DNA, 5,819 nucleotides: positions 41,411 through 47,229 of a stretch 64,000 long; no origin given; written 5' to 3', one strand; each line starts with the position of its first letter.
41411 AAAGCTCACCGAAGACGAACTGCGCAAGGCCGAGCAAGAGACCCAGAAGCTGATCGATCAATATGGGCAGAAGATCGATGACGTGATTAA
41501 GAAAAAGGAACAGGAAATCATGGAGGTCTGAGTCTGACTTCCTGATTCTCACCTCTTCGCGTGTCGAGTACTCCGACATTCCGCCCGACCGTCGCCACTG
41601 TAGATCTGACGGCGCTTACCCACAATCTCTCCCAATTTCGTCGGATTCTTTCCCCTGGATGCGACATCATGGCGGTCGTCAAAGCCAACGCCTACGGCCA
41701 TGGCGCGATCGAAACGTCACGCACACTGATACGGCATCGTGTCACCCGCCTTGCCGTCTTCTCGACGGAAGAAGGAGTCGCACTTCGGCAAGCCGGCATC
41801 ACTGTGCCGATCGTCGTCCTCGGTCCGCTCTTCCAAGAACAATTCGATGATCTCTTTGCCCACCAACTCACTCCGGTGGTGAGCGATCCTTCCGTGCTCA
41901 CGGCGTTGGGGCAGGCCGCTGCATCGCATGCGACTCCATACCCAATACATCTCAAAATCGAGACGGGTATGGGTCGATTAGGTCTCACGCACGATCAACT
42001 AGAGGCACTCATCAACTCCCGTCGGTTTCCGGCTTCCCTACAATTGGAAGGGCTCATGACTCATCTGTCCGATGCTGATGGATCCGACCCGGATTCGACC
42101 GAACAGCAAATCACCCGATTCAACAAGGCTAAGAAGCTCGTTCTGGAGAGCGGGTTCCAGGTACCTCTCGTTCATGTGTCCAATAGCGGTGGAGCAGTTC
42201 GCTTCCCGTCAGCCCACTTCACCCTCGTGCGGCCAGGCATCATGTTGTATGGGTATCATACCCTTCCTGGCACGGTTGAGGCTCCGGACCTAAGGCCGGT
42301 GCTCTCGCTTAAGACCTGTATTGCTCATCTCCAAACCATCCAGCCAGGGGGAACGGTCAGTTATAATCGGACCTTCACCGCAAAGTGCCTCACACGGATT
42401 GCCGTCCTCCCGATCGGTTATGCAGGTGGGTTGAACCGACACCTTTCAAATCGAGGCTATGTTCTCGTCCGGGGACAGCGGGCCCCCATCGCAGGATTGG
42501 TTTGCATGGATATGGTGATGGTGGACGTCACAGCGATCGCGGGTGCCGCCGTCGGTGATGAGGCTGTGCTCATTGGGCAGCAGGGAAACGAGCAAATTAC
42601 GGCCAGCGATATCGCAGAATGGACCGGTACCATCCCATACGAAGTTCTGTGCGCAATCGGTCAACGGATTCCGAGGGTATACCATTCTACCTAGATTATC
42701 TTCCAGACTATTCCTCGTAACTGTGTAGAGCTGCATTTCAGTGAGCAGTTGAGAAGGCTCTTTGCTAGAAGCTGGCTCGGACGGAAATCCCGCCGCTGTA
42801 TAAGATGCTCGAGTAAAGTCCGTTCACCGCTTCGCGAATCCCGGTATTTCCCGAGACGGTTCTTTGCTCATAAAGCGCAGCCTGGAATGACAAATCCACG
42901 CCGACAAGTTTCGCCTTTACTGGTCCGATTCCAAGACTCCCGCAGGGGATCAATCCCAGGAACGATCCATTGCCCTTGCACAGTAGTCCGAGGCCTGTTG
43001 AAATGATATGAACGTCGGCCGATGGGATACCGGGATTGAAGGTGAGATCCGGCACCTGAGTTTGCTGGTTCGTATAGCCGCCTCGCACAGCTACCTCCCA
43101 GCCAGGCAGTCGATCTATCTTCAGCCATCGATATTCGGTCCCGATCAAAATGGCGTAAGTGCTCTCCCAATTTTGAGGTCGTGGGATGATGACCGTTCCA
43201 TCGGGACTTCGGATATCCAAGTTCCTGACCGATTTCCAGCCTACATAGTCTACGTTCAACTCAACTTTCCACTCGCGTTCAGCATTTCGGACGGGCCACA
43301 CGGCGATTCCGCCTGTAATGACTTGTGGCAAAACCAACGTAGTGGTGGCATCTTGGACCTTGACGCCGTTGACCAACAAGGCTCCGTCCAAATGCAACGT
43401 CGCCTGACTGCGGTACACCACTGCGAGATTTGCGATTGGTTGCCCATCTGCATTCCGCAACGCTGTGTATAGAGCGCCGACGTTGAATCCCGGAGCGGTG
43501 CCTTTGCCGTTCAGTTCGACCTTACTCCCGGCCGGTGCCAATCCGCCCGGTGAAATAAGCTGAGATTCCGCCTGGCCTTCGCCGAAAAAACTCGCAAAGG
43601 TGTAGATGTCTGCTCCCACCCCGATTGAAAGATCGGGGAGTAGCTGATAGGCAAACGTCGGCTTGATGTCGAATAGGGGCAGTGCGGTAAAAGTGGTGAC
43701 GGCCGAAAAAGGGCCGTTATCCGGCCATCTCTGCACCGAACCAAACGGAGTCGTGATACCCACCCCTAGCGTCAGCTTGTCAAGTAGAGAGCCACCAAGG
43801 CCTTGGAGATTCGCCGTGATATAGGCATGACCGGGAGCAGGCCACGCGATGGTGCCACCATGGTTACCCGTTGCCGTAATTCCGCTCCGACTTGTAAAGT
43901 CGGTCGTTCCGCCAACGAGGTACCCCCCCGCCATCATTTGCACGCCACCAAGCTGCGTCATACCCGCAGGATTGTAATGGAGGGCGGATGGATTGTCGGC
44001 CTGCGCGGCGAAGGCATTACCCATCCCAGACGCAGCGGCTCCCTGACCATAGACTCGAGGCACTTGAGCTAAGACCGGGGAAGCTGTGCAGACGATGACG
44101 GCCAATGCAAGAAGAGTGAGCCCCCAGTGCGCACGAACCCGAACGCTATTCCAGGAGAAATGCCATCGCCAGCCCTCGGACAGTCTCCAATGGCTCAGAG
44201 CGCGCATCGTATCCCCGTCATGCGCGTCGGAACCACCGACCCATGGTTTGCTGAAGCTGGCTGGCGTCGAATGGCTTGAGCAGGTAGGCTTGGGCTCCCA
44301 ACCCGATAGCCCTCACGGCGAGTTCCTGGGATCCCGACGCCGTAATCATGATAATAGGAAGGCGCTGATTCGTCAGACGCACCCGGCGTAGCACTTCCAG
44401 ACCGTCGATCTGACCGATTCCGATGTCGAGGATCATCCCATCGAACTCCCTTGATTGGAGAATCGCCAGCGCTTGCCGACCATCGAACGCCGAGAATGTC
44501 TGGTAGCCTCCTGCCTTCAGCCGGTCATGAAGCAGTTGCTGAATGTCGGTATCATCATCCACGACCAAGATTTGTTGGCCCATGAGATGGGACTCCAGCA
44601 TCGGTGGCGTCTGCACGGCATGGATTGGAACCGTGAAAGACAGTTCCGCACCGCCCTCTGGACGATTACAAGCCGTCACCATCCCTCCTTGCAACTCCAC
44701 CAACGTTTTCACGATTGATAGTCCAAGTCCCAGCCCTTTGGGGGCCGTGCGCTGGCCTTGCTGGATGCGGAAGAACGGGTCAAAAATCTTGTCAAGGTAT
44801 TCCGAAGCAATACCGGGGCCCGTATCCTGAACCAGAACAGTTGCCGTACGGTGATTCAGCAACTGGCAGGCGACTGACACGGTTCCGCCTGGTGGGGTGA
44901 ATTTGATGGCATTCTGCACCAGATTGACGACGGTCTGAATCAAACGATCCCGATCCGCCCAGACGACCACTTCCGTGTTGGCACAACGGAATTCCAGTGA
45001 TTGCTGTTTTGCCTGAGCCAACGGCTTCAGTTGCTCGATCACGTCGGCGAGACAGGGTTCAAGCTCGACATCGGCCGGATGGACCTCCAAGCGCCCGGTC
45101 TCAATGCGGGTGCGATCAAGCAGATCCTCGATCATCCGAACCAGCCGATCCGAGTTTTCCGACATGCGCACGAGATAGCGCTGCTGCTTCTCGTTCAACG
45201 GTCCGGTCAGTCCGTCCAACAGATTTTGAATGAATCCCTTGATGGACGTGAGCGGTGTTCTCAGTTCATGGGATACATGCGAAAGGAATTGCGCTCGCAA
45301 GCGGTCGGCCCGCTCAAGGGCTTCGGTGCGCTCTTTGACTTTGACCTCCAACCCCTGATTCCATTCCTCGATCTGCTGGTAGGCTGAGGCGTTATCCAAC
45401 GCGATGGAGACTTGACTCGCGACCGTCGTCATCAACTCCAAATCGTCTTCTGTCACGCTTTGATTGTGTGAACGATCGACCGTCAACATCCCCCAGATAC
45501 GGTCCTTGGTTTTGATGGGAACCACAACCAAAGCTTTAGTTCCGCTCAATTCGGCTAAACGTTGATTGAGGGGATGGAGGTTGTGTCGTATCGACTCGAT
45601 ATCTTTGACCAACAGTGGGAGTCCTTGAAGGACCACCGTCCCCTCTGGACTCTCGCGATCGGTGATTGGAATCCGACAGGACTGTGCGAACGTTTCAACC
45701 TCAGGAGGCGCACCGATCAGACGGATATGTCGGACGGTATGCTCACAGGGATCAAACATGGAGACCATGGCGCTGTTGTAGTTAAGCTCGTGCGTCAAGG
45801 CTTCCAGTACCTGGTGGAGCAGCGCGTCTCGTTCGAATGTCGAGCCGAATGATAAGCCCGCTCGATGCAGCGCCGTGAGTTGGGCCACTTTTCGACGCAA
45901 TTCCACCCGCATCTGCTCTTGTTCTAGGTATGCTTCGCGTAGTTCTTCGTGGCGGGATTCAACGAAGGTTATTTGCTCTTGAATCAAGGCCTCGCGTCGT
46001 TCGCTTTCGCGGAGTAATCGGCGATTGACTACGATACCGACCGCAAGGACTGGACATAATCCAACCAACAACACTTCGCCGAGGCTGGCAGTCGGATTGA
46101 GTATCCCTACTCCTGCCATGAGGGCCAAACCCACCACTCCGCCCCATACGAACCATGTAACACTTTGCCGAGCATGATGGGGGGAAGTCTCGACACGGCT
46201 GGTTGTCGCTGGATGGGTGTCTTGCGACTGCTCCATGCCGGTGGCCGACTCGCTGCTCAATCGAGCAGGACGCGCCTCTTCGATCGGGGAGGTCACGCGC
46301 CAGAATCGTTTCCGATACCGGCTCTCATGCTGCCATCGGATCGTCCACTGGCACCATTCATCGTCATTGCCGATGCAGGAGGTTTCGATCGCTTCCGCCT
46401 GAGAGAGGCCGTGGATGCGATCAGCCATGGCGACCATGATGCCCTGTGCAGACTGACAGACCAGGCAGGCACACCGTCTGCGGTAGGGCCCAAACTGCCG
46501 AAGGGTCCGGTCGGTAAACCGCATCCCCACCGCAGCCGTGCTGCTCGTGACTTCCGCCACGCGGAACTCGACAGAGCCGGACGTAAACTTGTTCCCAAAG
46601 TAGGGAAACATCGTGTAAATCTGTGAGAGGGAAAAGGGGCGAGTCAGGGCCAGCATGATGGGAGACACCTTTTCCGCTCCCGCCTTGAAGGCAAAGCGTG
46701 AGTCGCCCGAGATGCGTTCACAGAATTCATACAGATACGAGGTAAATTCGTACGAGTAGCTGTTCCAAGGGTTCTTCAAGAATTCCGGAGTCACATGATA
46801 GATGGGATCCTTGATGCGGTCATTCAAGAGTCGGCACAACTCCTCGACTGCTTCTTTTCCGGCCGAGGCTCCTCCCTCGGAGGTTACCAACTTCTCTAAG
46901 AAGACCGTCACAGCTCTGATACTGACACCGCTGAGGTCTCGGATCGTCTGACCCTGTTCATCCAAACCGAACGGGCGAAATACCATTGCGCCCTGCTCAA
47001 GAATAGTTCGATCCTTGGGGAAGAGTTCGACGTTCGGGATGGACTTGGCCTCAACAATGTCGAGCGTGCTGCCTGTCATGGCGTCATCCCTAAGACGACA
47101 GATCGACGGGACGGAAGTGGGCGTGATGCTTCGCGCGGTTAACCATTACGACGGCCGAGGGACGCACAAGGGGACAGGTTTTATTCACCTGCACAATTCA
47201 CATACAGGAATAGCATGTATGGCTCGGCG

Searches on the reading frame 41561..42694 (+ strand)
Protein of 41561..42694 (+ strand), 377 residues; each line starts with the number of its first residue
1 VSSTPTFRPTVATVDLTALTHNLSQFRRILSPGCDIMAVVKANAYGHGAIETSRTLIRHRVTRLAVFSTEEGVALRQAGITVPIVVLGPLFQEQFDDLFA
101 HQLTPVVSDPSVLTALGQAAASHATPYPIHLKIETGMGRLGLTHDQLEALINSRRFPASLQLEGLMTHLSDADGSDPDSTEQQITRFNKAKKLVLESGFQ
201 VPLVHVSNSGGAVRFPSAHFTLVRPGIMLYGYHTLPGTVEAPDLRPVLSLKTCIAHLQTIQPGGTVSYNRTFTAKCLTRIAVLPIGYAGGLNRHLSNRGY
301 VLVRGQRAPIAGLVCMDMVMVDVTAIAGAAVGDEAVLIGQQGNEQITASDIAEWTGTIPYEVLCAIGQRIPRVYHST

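Call 98: search_protein_families(library=ncbifam, proteins=[window:41561-42694:+], max_evalue=0.00001)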
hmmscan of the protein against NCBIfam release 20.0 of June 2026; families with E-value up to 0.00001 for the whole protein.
window:41561-42694:+ (377 aa): 9 families
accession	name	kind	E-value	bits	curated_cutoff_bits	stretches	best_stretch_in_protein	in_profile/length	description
TIGR00492.1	alr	equivalog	8.5e-109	363.8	168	1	9-374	2-367/369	alanine racemase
NF008897.0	PRK11930.1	equivalog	1.9e-108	363.6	804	1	10-375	460-820/822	bifunctional UDP-N-acetylmuramoyl-tripeptide:D-alanyl-D-alanine ligase/alanine racemase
NF033131.1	vanT-G-Cterm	exception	2.4e-102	342.6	460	1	12-374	5-368/368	serine racemase VanT catalytic subunit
NF002970.2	PRK03646.1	exception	5.5e-62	209.9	600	1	8-372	3-353/356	catabolic alanine racemase DadX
NF000792.0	PRK00053.2-3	equivalog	1.4e-60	205.4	384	1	14-375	8-359/360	alanine racemase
NF033132.1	vanT-CELN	equivalog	1.1e-59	202.5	900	1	11-371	341-694/697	membrane-bound serine racemase VanT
NF009879.0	PRK13340.1-4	subfamily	1.7e-54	185.2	434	1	14-375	46-405/406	alanine racemase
NF000791.0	PRK00053.2-2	equivalog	2.9e-41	141.8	218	1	14-373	6-338/340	alanine racemase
NF033133.1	vanT-L-cat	exception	9.7e-41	140.2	750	1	17-370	15-361/366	serine racemase VanT-L catalytic subunit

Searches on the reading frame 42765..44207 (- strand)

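Call 98: search_protein_families(library=ncbifam, proteins=[window:42765-44207:-], max_evalue=0.00001)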
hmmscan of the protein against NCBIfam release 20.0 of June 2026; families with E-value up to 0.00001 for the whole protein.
window:42765-44207:- (480 aa): 2 families
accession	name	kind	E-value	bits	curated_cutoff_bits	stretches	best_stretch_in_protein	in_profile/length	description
NF007988.0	PRK10716.1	equivalog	1.8e-11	43.4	585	1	57-406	33-387/435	long-chain fatty acid transporter FadL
NF050080.1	pilus_FilD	exception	4.8e-06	25.1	970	0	37-95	8-67/549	putative pilus system OmpP1/FadL family transporter FilD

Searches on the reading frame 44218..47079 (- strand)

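Call 98: search_protein_families(library=ncbifam, proteins=[window:44218-47079:-], max_evalue=0.00001)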
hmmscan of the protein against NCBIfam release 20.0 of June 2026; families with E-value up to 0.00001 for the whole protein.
window:44218-47079:- (953 aa): 151 families (the best 25 are shown)
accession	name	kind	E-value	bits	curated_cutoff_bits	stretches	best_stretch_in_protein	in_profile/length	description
TIGR02956.1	TMAO_torS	equivalog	3.7e-61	207.4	676.5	1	567-949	433-819/967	TMAO reductase system sensor histidine kinase/response regulator TorS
NF038297.2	hybrid_HK_HrmK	equivalog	9e-57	193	725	1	416-946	63-604/607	hybrid histidine kinase/response regulator HrmK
NF008099.0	PRK10841.1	equivalog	3.1e-55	187.4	920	2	578-828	453-699/949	two-component system sensor histidine kinase RcsC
NF046044.1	PnpS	equivalog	8.1e-55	186.4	400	1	571-818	148-390/390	two-component system histidine kinase PnpS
NF011874.0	PRK15347.1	equivalog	9.7e-55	186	852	2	571-833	367-628/921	two component system sensor kinase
TIGR02966.1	phoR_proteo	equivalog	1.1e-52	179.1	334.2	1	586-811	105-327/333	phosphate regulon sensor histidine kinase PhoR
NF033092.0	HK_WalK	equivalog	4.2e-52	177.5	725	1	543-819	320-594/594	cell wall metabolism sensor histidine kinase WalK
NF041947.1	LuxQ_Vibrio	equivalog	5e-52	176.8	1200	1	584-947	462-836/843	quorum-sensing autoinducer 2 sensor kinase/phosphatase LuxQ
NF008318.0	PRK11107.1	equivalog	5.6e-50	170.3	890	2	567-856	269-558/920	two-component sensor histidine kinase BarA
NF008302.0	PRK11091.1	equivalog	8.6e-49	166.4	838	1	582-950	270-643/779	aerobic respiration two-component sensor histidine kinase ArcB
NF041832.1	near_NosP_CTERM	subfamily_domain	1.8e-48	165.5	400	1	589-947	1-367/370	NahK/ErcS family hybrid sensor histidine kinase/response regulator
NF047465.1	hybrid_HK_LvrA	exception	1.2e-47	162.5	1200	2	568-822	172-425/819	hybrid histidine kinase/response regulator LvrA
NF047874.1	MASE3_PAS_HK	subfamily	1.9e-45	155.9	560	1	568-824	379-630/655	MASE3 domain-containing sensor histidine kinase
NF041880.1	EPS_EpsF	equivalog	6e-45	153.7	900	2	584-816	263-488/492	response regulator EpsF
NF006800.0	PRK09303.1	equivalog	9.4e-42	143.3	342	1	580-822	136-380/383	histidine kinase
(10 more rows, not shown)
